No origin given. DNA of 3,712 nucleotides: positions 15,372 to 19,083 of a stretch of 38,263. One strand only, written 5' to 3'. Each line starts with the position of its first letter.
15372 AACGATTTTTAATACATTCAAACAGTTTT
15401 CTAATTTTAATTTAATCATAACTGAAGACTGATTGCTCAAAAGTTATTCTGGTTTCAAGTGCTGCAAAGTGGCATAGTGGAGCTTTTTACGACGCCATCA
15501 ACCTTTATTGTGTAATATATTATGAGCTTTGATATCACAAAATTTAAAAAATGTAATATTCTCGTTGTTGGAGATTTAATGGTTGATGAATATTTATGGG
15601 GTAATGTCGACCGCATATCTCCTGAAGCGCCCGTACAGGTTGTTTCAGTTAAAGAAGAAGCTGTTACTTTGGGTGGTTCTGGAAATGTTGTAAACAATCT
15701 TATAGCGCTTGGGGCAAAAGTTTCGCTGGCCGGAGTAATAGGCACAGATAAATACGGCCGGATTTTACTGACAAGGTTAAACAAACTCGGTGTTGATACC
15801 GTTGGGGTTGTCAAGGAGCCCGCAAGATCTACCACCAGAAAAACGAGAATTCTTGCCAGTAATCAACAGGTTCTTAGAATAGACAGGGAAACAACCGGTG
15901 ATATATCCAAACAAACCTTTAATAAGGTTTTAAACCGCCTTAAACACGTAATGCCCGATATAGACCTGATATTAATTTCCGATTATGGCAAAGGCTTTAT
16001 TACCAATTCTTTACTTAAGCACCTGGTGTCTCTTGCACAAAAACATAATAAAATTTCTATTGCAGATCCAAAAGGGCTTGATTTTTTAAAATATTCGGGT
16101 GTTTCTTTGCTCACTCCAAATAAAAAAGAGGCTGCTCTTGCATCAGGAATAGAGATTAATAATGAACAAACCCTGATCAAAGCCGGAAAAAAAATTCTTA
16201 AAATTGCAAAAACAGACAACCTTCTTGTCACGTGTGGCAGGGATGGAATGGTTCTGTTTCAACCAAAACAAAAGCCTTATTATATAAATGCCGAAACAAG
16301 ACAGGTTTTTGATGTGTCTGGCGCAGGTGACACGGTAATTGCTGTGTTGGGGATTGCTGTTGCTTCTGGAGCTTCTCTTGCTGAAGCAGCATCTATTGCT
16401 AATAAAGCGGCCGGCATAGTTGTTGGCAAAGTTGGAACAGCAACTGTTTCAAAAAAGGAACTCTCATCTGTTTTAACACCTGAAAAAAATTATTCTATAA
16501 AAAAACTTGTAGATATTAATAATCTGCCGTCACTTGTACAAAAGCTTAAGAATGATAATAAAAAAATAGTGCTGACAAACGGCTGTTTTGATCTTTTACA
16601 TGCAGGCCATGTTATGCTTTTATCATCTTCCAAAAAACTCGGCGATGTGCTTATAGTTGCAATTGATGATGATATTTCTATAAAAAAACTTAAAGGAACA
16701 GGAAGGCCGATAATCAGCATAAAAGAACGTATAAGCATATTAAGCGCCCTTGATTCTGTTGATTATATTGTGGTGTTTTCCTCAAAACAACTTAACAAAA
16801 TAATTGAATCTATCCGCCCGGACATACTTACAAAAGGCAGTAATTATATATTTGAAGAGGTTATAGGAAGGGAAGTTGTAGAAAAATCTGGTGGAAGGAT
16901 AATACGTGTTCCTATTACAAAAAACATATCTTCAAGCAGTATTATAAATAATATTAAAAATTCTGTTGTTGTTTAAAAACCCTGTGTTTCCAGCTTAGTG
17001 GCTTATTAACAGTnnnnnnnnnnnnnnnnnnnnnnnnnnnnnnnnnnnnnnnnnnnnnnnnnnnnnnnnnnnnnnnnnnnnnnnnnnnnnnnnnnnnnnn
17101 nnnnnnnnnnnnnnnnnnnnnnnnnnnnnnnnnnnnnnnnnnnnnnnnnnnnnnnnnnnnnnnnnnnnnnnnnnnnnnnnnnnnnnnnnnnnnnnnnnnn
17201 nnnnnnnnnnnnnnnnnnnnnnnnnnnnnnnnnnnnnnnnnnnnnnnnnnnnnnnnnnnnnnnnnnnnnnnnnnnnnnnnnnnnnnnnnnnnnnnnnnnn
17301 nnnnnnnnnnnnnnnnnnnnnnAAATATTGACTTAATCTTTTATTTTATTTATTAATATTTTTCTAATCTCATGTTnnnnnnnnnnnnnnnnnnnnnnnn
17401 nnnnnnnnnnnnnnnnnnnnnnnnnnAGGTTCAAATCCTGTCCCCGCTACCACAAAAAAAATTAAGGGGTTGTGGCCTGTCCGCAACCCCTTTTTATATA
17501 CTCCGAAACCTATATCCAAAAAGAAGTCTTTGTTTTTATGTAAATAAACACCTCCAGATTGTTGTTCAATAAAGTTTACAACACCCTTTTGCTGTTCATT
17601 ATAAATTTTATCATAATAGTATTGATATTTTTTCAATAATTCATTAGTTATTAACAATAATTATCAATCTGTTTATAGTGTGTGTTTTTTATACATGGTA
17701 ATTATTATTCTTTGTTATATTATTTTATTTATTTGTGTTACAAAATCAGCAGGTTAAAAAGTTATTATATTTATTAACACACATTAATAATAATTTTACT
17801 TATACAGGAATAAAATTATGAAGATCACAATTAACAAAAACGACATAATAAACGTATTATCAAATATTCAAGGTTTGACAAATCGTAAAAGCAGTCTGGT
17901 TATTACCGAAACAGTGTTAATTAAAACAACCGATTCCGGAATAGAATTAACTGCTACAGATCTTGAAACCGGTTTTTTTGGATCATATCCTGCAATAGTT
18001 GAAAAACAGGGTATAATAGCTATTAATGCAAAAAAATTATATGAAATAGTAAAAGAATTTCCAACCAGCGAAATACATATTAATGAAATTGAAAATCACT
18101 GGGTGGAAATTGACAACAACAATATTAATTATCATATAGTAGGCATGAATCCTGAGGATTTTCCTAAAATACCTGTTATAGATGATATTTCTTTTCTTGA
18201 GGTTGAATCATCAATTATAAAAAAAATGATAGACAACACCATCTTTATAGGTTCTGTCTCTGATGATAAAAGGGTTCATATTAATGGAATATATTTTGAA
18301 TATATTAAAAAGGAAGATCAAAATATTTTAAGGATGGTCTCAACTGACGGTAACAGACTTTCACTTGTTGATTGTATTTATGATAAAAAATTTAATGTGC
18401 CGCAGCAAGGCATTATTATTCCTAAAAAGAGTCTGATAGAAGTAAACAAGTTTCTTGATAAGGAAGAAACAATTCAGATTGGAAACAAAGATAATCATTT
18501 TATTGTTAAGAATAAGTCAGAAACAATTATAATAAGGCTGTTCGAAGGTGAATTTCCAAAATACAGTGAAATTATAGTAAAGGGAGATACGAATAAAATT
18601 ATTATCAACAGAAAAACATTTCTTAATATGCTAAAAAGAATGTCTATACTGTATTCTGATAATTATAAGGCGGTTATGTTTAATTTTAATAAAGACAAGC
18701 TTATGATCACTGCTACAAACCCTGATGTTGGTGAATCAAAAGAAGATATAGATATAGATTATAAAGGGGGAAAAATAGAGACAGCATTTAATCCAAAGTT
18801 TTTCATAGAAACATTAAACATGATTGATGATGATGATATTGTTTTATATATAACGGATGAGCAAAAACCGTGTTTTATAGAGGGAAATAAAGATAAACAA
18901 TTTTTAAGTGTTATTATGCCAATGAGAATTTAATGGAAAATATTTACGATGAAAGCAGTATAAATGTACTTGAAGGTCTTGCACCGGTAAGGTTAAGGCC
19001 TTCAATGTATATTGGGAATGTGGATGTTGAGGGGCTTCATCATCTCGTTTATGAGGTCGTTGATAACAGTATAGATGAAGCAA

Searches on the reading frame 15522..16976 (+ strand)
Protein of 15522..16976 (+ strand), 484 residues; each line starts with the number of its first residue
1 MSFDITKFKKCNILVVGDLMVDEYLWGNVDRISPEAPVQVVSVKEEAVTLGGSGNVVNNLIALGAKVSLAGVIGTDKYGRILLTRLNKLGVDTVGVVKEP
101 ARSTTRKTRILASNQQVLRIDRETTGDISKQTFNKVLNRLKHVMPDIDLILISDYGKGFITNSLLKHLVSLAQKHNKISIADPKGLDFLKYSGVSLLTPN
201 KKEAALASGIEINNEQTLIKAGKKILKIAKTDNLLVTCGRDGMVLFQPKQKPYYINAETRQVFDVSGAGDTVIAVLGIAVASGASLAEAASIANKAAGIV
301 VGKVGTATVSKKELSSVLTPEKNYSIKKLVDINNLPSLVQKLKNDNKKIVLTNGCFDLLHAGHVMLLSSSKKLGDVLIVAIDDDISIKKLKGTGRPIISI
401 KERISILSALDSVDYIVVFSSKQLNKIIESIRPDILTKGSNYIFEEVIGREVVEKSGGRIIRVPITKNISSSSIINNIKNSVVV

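Call 38: search_protein_families(library=pfam, proteins=[window:15522-16976:+])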
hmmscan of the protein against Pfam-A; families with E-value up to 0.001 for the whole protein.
window:15522-16976:+ (484 aa): 3 families
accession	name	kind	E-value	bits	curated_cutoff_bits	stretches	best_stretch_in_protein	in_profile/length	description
PF00294.29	PfkB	-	5e-44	151.3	25.8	1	12-309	3-298/302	pfkB family carbohydrate kinase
PF01467.32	CTP_transf_like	-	7e-18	65.6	21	1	351-476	1-132/133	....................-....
PF08543.17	Phos_pyr_kin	-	4.9e-09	36.4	27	1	194-294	120-225/246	Phosphomethylpyrimidine kinase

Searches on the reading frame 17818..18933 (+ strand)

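Call 38: search_protein_families(library=pfam, proteins=[window:17818-18933:+])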
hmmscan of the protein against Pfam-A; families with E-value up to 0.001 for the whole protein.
window:17818-18933:+ (371 aa): 3 families
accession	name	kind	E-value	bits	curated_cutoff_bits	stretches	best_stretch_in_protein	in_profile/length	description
PF02768.20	DNA_pol3_beta_3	-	1e-26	93.6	27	1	253-370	4-121/121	DNA polymerase III beta subunit, C-terminal domain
PF00712.24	DNA_pol3_beta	-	7.4e-21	75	24.4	1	1-119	1-120/120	DNA polymerase III beta subunit, N-terminal domain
PF02767.21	DNA_pol3_beta_2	-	1.6e-17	64.2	27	1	129-248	2-116/116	DNA polymerase III beta subunit, central domain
